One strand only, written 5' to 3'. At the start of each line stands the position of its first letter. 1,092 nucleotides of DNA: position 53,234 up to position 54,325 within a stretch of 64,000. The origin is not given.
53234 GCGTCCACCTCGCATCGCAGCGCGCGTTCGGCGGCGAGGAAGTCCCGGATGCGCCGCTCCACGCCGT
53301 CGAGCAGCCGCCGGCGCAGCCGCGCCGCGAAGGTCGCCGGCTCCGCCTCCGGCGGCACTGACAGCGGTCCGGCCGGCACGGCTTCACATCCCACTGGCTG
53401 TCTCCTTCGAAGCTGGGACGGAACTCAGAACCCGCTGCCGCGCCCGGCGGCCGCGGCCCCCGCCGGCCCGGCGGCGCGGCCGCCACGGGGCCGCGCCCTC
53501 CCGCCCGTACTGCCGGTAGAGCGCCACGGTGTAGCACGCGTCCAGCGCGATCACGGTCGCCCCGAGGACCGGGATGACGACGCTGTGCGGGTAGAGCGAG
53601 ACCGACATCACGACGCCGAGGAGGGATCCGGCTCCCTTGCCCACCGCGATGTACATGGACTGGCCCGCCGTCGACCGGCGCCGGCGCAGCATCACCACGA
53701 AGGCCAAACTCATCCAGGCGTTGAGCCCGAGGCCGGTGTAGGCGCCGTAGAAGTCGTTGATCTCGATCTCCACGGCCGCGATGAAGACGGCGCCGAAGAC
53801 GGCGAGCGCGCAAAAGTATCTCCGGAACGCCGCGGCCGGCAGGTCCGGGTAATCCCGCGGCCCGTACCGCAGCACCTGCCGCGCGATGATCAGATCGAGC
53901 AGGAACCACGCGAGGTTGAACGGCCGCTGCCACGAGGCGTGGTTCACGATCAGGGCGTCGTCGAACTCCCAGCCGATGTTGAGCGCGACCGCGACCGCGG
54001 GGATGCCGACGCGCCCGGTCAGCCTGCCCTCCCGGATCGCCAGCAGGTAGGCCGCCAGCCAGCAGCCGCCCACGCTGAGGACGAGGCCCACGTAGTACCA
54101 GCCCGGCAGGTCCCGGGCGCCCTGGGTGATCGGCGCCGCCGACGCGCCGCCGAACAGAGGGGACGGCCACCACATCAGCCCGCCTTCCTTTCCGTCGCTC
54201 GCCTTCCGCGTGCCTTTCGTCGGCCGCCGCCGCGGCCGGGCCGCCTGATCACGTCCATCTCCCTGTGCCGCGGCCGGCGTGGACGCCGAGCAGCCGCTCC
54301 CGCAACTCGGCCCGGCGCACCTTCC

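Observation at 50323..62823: Cryptic terpenoid/prenylation-type cluster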

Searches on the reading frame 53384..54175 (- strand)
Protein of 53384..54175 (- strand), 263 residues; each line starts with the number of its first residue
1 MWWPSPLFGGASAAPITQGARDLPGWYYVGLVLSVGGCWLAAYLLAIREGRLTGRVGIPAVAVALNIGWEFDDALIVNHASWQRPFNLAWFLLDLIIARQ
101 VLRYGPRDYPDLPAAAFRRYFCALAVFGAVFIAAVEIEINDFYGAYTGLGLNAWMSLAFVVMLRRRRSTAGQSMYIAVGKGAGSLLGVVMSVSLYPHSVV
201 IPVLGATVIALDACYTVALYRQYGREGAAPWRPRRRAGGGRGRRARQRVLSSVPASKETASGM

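Call 5: search_protein_families(library=pfam, proteins=[window:53384-54175:-], max_evalue=0.01)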
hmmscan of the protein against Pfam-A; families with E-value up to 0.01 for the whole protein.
window:53384-54175:- (263 aa): 1 family
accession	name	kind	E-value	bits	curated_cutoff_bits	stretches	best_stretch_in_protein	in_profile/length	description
PF25129.1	Pyr4-TMTC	-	1.2e-14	55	27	1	26-192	15-185/227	Pyr4-like transmembrane terpene cyclases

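Call 10: search_protein_families(library=ncbifam, proteins=[window:53384-54175:-], max_evalue=0.01)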
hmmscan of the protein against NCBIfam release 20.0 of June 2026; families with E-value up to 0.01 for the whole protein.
window:53384-54175:- (263 aa): 0 families

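Call 13: find_encoding_contigs(protein=window:53384-54175:-, flank=10000, max_places=6)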
Protein window:53384-54175:- (263 aa): 1 contig read that carries it; 1 place shown.
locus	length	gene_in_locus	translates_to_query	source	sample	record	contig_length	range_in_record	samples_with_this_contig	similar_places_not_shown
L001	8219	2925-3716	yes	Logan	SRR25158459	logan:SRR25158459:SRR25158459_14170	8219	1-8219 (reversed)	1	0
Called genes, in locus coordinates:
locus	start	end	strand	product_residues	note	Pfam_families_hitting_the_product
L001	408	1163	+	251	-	PF01791:DeoC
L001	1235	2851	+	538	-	PF00501:AMP-binding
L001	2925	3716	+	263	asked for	PF25129:Pyr4-TMTC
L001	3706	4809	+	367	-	PF00348:polyprenyl_synt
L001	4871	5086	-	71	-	-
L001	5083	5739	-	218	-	-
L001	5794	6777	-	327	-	PF01040:UbiA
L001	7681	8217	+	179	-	?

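Call 14: find_homologous_proteins(query=window:53384-54175:-, max_evalue=0.001)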
Query window:53384-54175:- (263 aa): 33 proteins with E <= 0.001 among 8000 candidates.
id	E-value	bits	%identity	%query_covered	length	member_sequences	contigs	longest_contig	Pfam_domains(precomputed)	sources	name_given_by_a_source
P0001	2.2e-170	583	100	100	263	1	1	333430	PF25129.2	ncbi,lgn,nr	ncbi:MAG TPA: hypothetical protein VFU43_16365 [Streptosporangiaceae bacterium]|nr:hypothetical prot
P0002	1.7e-128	445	84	87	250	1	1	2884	PF25129.2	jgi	jgi:hypothetical protein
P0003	4.6e-127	441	82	89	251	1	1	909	PF25129.2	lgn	-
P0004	1.2e-126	439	83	88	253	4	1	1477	PF25129.2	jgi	jgi:hypothetical protein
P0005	4.4e-126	438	82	86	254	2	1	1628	PF25129.2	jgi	jgi:hypothetical protein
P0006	6.6e-126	437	81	92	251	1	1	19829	PF25129.2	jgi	jgi:hypothetical protein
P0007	5.1e-125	434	83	86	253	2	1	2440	PF25129.2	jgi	jgi:hypothetical protein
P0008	1.4e-124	433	77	98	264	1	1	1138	PF25129.2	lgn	-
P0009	3.1e-123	428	81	90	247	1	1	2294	PF25129.2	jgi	jgi:hypothetical protein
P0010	1.7e-122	426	81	88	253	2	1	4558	PF25129.2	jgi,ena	jgi:hypothetical protein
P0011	1.8e-122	426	79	91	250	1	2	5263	PF25129.2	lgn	-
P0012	1.3e-113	397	76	90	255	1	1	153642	PF25129.2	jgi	jgi:hypothetical protein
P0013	8.4e-100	351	67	90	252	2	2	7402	PF25129.2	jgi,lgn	jgi:hypothetical protein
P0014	1.3e-92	328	63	89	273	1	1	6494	PF25129.2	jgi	jgi:hypothetical protein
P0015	8.7e-89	315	61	88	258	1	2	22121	PF25129.2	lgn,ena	-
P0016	3.7e-88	313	63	87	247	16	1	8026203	PF25129.2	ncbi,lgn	ncbi:hypothetical protein OIE71_08595 [Streptomyces sp. NBC_01725]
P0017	2.1e-86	307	60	92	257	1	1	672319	PF25129.2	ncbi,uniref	ncbi:hypothetical protein ACIA8C_04970 [Nocardia sp. NPDC051321]|uniref:transmembrane-type terpene c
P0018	2.2e-85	304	59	90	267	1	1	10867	PF25129.2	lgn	-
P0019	8.6e-79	282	63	81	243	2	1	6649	PF25129.2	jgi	jgi:hypothetical protein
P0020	8.1e-76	273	55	88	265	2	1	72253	PF25129.2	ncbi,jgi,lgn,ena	-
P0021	1.0e-73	266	51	100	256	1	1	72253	PF25129.2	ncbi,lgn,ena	-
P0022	2.1e-65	239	65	63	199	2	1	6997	PF25129.2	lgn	-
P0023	5.4e-43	165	39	87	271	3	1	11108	PF25129.2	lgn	-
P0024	6.5e-41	158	37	92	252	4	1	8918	PF25129.2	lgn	-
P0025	2.5e-40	156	40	90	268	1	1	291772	PF25129.2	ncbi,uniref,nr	ncbi:hypothetical protein M2271_002534 [Streptomyces sp. LBL]|uniref:transmembrane-type terpene cycl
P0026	1.4e-39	154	39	88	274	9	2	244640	PF25129.2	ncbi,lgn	-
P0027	3.6e-39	153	40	84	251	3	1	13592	PF25129.2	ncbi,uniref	ncbi:hypothetical protein ACFQZU_02195 [Streptomonospora algeriensis]|uniref:Uncharacterized protein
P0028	9.4e-39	151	37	89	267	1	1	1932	PF25129.2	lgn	-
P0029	1.9e-36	144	36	87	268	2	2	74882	PF25129.2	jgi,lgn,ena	-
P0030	3.8e-34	136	40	84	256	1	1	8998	PF25129.2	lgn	-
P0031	5.9e-29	119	40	83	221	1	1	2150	PF25129.2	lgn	-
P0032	1.5e-19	88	33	77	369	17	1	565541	PF25129.2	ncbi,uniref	ncbi:hypothetical protein [Streptomyces parvulus]|uniref:transmembrane-type terpene cyclase n=1 Tax=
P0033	3.7e-4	38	28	85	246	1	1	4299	PF25129.2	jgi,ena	-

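Call 15: find_encoding_contigs(protein=P0016, flank=10000, max_places=2)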
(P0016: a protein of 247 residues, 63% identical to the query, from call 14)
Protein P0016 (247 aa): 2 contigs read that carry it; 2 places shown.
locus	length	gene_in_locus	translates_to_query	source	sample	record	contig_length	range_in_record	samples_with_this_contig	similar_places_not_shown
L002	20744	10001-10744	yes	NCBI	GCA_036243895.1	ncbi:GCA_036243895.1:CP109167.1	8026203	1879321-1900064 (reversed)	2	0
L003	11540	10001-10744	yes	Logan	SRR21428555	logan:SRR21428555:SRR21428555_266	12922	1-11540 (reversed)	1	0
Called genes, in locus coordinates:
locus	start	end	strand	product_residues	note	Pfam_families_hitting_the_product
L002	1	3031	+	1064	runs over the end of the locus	PF00873:ACR_tran, PF03176:MMPL (weak), PF02355:SecD_SecF_C (faint), PF03176:MMPL (weak)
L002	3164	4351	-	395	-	PF02445:NadA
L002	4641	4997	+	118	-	PF01521:Fe-S_biosyn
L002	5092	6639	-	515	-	-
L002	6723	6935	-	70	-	-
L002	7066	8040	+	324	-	PF00294:PfkB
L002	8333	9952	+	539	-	PF00501:AMP-binding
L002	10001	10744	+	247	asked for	PF25129:Pyr4-TMTC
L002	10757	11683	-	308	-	PF04542:Sigma70_r2, PF08281:Sigma70_r4_2, PF04545:Sigma70_r4 (weak)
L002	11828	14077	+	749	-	PF03176:MMPL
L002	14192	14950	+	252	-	PF01791:DeoC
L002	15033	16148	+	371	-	PF01959:DHQS, PF26558:DHQS_2nd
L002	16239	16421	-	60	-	-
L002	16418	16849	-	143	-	-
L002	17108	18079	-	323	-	PF01040:UbiA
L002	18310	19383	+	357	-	PF00348:polyprenyl_synt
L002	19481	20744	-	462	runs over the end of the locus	PF00266:Aminotran_5, PF01206:TusA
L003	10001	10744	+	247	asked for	PF25129:Pyr4-TMTC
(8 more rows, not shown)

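Call 16: find_encoding_contigs(protein=P0017, flank=10000, max_places=2)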
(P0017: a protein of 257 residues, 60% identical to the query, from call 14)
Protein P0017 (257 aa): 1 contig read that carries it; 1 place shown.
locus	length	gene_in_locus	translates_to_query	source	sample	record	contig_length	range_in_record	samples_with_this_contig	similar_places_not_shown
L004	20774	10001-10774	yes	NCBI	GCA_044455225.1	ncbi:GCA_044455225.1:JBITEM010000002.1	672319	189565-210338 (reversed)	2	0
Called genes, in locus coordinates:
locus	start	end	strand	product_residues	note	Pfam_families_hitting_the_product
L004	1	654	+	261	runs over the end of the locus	PF01791:DeoC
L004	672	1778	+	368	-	PF01959:DHQS, PF26558:DHQS_2nd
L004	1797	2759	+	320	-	PF00288:GHMP_kinases_N, PF08544:GHMP_kinases_C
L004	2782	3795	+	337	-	PF22700:MVD-like_N, PF00288:GHMP_kinases_N, PF18376:MDD_C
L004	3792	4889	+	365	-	PF00288:GHMP_kinases_N, PF08544:GHMP_kinases_C (weak)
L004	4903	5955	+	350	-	PF00368:HMG-CoA_red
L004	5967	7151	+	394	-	PF01154:HMG_CoA_synt_N, PF00195:Chal_sti_synt_N (weak), PF08540:HMG_CoA_synt_C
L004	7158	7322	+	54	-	-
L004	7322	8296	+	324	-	PF08545:ACP_syn_III, PF08541:ACP_syn_III_C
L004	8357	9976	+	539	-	PF00501:AMP-binding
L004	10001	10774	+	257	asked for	PF25129:Pyr4-TMTC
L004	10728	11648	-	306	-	PF04542:Sigma70_r2, PF08281:Sigma70_r4_2, PF04545:Sigma70_r4 (faint)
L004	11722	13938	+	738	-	PF03176:MMPL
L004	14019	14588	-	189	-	-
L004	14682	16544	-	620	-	PF02770:Acyl-CoA_dh_M, PF00441:Acyl-CoA_dh_1, PF12806:Acyl-CoA_dh_C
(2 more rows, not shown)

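Call 17: find_encoding_contigs(protein=P0012, flank=10000, max_places=2)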
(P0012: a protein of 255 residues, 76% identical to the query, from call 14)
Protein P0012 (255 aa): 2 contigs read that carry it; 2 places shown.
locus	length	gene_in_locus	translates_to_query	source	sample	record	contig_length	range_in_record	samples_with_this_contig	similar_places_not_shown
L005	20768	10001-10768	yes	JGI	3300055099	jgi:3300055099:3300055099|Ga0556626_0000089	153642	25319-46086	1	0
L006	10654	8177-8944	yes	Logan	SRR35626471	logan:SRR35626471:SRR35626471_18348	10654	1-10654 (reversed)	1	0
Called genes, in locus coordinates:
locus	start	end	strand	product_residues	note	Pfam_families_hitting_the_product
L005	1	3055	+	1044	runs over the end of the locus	PF02837:Glyco_hydro_2_N, PF00703:Glyco_hydro_2, PF02836:Glyco_hydro_2_C, PF16355:DUF4982, PF18565:Glyco_hydro2_C5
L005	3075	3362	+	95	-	PF21006:NHase_beta_N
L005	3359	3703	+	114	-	PF02211:NHase_beta_C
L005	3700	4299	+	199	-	PF02979:NHase_alpha, PF14407:Frankia_peptide (faint)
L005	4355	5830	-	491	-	PF13671:AAA_33, PF00296:Bac_luciferase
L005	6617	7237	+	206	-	-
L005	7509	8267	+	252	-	PF01791:DeoC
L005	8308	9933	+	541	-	PF00501:AMP-binding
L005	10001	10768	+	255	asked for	PF25129:Pyr4-TMTC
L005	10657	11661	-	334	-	PF04542:Sigma70_r2, PF04545:Sigma70_r4, PF08281:Sigma70_r4_2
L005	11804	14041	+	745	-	PF03176:MMPL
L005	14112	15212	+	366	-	PF01959:DHQS, PF26558:DHQS_2nd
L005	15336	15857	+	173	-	PF02401:LYTB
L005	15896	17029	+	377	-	PF00348:polyprenyl_synt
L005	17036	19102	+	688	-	PF13292:DXP_synthase_N, PF00676:E1_dh (faint), PF02779:Transket_pyr, PF02780:Transketolase_C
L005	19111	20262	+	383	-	PF04551:GcpE, PF26540:GcpE_C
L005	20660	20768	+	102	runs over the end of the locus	PF13193:AMP-binding_C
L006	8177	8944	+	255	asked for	PF25129:Pyr4-TMTC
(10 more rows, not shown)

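Call 30: find_encoding_contigs(protein=P0006, flank=10000, max_places=2)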
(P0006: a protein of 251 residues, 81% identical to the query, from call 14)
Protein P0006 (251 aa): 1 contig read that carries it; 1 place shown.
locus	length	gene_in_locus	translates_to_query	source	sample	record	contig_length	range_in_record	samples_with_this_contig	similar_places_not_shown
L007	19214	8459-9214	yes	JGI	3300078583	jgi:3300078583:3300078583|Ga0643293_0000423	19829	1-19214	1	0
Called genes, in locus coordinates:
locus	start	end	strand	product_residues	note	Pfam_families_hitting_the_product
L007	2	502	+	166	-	?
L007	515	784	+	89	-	PF21006:NHase_beta_N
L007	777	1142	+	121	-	PF02211:NHase_beta_C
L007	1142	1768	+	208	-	PF02979:NHase_alpha, PF14407:Frankia_peptide (faint), PF27793:RNP_Burkhold (faint)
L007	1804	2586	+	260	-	PF01149:Fapy_DNA_glyco, PF05833:NFACT_N (weak), PF06831:H2TH, PF06827:zf-FPG_IleRS (weak)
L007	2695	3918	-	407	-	PF00348:polyprenyl_synt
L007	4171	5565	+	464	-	PF27520:SP15_N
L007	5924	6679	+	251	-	PF01791:DeoC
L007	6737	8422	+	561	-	PF00501:AMP-binding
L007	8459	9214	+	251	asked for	PF25129:Pyr4-TMTC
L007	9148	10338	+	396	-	PF01959:DHQS, PF26558:DHQS_2nd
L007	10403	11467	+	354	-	PF00348:polyprenyl_synt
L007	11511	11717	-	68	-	-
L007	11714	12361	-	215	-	-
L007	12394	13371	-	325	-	PF01040:UbiA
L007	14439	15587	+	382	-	PF01381:HTH_3, PF13560:HTH_31, PF00931:NB-ARC (faint), PF13191:AAA_16 (weak)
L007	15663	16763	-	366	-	PF01717:Meth_synt_2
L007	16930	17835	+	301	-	PF18184:SLATT_3, PF14015:DUF4231, PF18181:SLATT_1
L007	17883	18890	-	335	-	-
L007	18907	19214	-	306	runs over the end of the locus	?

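Call 31: find_encoding_contigs(protein=P0020, flank=10000, max_places=2)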
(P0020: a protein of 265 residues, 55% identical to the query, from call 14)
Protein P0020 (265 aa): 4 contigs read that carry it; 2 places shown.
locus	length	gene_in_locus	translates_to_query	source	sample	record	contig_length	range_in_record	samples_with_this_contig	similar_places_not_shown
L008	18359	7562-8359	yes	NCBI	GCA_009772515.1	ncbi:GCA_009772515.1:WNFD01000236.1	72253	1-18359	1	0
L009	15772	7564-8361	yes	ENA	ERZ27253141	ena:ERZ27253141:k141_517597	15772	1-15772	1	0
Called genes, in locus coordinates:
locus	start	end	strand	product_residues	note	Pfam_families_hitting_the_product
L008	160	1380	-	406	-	PF17964:Big_10, PF03734:YkuD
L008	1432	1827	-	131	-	PF12270:Cyt_c_ox_IV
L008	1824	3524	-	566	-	PF00115:COX1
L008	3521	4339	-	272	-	PF00116:COX2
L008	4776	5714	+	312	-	PF01040:UbiA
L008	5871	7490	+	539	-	PF00501:AMP-binding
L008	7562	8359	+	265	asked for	PF25129:Pyr4-TMTC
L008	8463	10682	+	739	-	PF03176:MMPL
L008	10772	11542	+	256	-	PF25129:Pyr4-TMTC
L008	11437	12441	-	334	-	PF04542:Sigma70_r2, PF04545:Sigma70_r4 (weak), PF08281:Sigma70_r4_2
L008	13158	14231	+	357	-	PF00348:polyprenyl_synt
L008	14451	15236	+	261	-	PF01791:DeoC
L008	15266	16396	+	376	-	PF01959:DHQS, PF26558:DHQS_2nd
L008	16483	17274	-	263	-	PF12728:HTH_17 (faint)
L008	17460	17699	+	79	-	-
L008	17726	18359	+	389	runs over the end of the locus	PF00266:Aminotran_5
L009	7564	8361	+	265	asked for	PF25129:Pyr4-TMTC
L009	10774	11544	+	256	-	PF25129:Pyr4-TMTC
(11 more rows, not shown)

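Call 36: find_related_loci(query=A1, collection=genome_contigs, flank=10000)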
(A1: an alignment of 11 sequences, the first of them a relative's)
Query A1 (263 aa) in genome_contigs; peptide patterns used: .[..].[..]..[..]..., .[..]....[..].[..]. (x = any residue, [..] = any of these).
27 stretches matched a pattern; 23 encode a relative of the query (tblastn E <= 1e-3); 23 distinct loci.
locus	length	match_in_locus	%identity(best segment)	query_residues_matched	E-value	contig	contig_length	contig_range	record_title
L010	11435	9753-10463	80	1-237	2e-125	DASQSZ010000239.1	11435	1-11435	MAG TPA_asm: Streptosporangiaceae bacterium isolate SMAG_U10922 k141_619891, whole genome shotgun sequence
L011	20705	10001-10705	65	1-236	7e-99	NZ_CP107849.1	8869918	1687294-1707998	Nocardia sp. NBC_00511 chromosome, complete genome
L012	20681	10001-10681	64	3-230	3e-91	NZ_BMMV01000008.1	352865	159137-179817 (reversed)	Streptomyces camponoticapitis strain CGMCC 4.7275 sequence08, whole genome shotgun sequence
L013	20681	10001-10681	64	3-230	1e-83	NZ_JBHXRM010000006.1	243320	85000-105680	Streptomyces sp. NPDC058653 NPDC058653_T47_F9.ctg-0006, whole genome shotgun sequence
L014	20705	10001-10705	42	1-235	6e-52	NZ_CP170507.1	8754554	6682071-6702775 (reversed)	Nocardia brasiliensis strain GA14-02 chromosome, complete genome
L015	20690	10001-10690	40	2-231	1e-50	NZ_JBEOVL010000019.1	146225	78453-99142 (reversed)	Streptomyces sp. NPDC002793 NPDC002793_13_A10.ctg-0019, whole genome shotgun sequence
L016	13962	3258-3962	38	1-235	3e-50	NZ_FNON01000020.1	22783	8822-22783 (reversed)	Amycolatopsis xylanica strain CPCC 202699, whole genome shotgun sequence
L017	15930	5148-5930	36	2-259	4e-49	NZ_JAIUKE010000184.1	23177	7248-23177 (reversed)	Streptomyces sp. 8L contig_00184, whole genome shotgun sequence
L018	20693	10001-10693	39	1-231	3e-49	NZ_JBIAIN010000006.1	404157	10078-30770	Streptomyces sp. NPDC005794 NPDC005794_68_D9.ctg-0006, whole genome shotgun sequence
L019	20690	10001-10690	39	2-231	9e-49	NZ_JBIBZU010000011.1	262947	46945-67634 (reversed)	Streptomyces sp. NPDC014623 NPDC014623_259_D2.ctg-0011, whole genome shotgun sequence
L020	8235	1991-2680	40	2-231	2e-48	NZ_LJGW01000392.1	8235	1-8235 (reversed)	Streptomyces nanshensis strain SCSIO 10429 scaffold397, whole genome shotgun sequence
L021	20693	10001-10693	39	1-231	6e-47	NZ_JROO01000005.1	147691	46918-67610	Streptomonospora alba strain YIM 90003 contig_5, whole genome shotgun sequence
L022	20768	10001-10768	37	2-254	1e-45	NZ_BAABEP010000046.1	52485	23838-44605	Streptomyces tremellae strain JCM 30846 sequence046, whole genome shotgun sequence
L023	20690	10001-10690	37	2-231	3e-45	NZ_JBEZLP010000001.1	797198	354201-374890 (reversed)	Streptomyces sp. NPDC048278 NPDC048278_149_E11.ctg-0001, whole genome shotgun sequence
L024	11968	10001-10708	39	2-237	2e-45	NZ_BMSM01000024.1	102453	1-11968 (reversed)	Streptomyces griseoviridis strain JCM 4250 sequence24, whole genome shotgun sequence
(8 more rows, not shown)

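Call 49: search_protein_families(library=ncbifam, proteins=[L007:9148-10338:+, L002:15033-16148:+, L002:14192-14950:+, L005:10657-11661:-], max_evalue=0.001)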
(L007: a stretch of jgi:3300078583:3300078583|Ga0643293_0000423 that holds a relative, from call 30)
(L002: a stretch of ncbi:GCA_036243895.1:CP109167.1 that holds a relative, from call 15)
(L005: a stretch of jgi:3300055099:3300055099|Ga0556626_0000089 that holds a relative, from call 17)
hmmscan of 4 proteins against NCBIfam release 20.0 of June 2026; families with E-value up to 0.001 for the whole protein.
L007:9148-10338:+ (396 aa): 7 families
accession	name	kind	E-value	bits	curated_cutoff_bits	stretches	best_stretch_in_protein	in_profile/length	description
NF002625.0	PRK02290.1-3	subfamily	1.6e-80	270.9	375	1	50-393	21-366/369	3-dehydroquinate synthase II family protein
NF002626.0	PRK02290.1-4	equivalog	5.3e-64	216.4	485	1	112-395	96-379/380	3-dehydroquinate synthase II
NF002627.0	PRK02290.1-5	equivalog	6.2e-64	216.1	392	1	122-395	61-329/330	3-dehydroquinate synthase II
NF041224.1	BagC_FevH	exception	6.1e-59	199.7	750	1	102-392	76-364/368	bagremycin/ferroverdin biosynthesis 3,4-AHBA synthase BagC/FevH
NF002624.0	PRK02290.1-2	equivalog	1.3e-49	168.9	569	1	128-395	92-360/361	3-dehydroquinate synthase II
NF002628.0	PRK02290.1-6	equivalog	1.1e-48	166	508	1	153-395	84-322/323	3-dehydroquinate synthase II family protein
NF002623.0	PRK02290.1-1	equivalog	2.2e-44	152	629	1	104-395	100-390/391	3-dehydroquinate synthase II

L002:15033-16148:+ (371 aa): 7 families
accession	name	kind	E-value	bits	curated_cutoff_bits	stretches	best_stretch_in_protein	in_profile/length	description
NF002625.0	PRK02290.1-3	subfamily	1.2e-79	268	375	1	7-367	5-365/369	3-dehydroquinate synthase II family protein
NF002626.0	PRK02290.1-4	equivalog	2.3e-64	217.6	485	1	88-370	97-379/380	3-dehydroquinate synthase II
NF002627.0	PRK02290.1-5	equivalog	3.3e-63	213.7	392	1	97-370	61-329/330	3-dehydroquinate synthase II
NF041224.1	BagC_FevH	exception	3.1e-59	200.7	750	1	91-366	87-363/368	bagremycin/ferroverdin biosynthesis 3,4-AHBA synthase BagC/FevH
NF002628.0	PRK02290.1-6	equivalog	4.5e-52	177.1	508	1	127-370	83-322/323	3-dehydroquinate synthase II family protein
NF002624.0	PRK02290.1-2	equivalog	2.9e-49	167.8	569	1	72-370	58-360/361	3-dehydroquinate synthase II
NF002623.0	PRK02290.1-1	equivalog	1.7e-47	162.3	629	1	79-370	100-390/391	3-dehydroquinate synthase II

L002:14192-14950:+ (252 aa): 7 families
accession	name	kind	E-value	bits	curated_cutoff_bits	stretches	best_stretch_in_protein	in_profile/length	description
NF005556.0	PRK07226.1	subfamily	7.2e-65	219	241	1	5-250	4-253/267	2-amino-3,7-dideoxy-D-threo-hept-6-ulosonate synthase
TIGR01949.1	ADH_synth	equivalog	2.8e-61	207.5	299.45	1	6-250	2-246/255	2-amino-3,7-dideoxy-D-threo-hept-6-ulosonate synthase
NF041223.1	BagB_FevI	exception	2.7e-41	141.5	500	1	6-250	8-256/257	bagremycin/ferroverdin biosynthesis DhnA-type aldolase BagB/FevI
NF040816.1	Fbpase1_Arch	equivalog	1.7e-30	106.4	430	1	6-250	7-259/271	class I fructose-bisphosphate aldolase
NF006081.0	PRK08227.1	equivalog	4.9e-29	101.5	297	1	6-249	35-274/291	3-hydroxy-5-phosphonooxypentane-2,4-dione thiolase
NF006704.0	PRK09250.1-1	equivalog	0.00015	20.8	277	1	75-184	101-215/308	class I fructose-bisphosphate aldolase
NF006706.0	PRK09250.1-3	equivalog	0.00095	18.1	664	0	74-177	128-238/350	class I fructose-bisphosphate aldolase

L005:10657-11661:- (334 aa): 45 families (the best 25 are shown)
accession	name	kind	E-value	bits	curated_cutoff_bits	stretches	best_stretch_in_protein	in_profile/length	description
TIGR02957.1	SigX4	subfamily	5.3e-88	294.9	323.25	1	33-308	2-278/281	RNA polymerase sigma-70 factor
NF007214.0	PRK09636.1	subfamily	5.8e-86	288.3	271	1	30-310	6-289/293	RNA polymerase sigma factor SigJ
NF007213.0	PRK09635.1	equivalog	5e-36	124.4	317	1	28-307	5-280/290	RNA polymerase sigma factor SigI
NF006089.0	PRK08241.1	subfamily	1.7e-31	109.6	240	2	113-277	133-297/343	RNA polymerase subunit sigma-70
TIGR02960.1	SigX5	hypoth_equivalog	4.5e-27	95.1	264.75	2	113-279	119-284/322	RNA polymerase sigma-70 factor, TIGR02960 family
NF058625.1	sigma_PG0214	equivalog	2e-17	63.4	130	1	33-184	9-161/170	GFO_1088 family ECF-type sigma factor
TIGR02983.1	SigE-fam_strep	subfamily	5.5e-15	55.6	141.55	1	32-183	10-157/162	SigE family RNA polymerase sigma factor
TIGR02937.1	sigma70-ECF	superfamily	1.5e-14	54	42.9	1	34-182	7-163/165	sigma-70 family RNA polymerase sigma factor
TIGR02989.1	Sig-70_gvs1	subfamily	9.9e-13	48.3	124.55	1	32-181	5-155/158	RNA polymerase sigma-70 factor, Rhodopirellula/Verrucomicrobium family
NF008888.0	PRK11922.1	equivalog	1.5e-12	47.6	204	1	36-182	38-194/231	RNA polymerase sigma factor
NF040705.1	sigma_mbnA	exception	1.9e-12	47.4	350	1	36-187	9-160/272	methanobactin precursor domain-containing sigma factor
NF007229.0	PRK09647.1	equivalog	3.4e-12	46.2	265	1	21-197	37-215/220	RNA polymerase sigma factor SigE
TIGR02985.1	Sig70_bacteroi1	subfamily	3.7e-12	46.8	126.4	1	34-182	7-160/162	RNA polymerase sigma-70 factor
NF009190.0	PRK12538.1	equivalog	6.5e-11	42.4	303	1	36-190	71-225/233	RNA polymerase sigma factor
NF007225.0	PRK09643.1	equivalog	1.6e-10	41.1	190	1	34-196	33-194/204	RNA polymerase sigma factor SigM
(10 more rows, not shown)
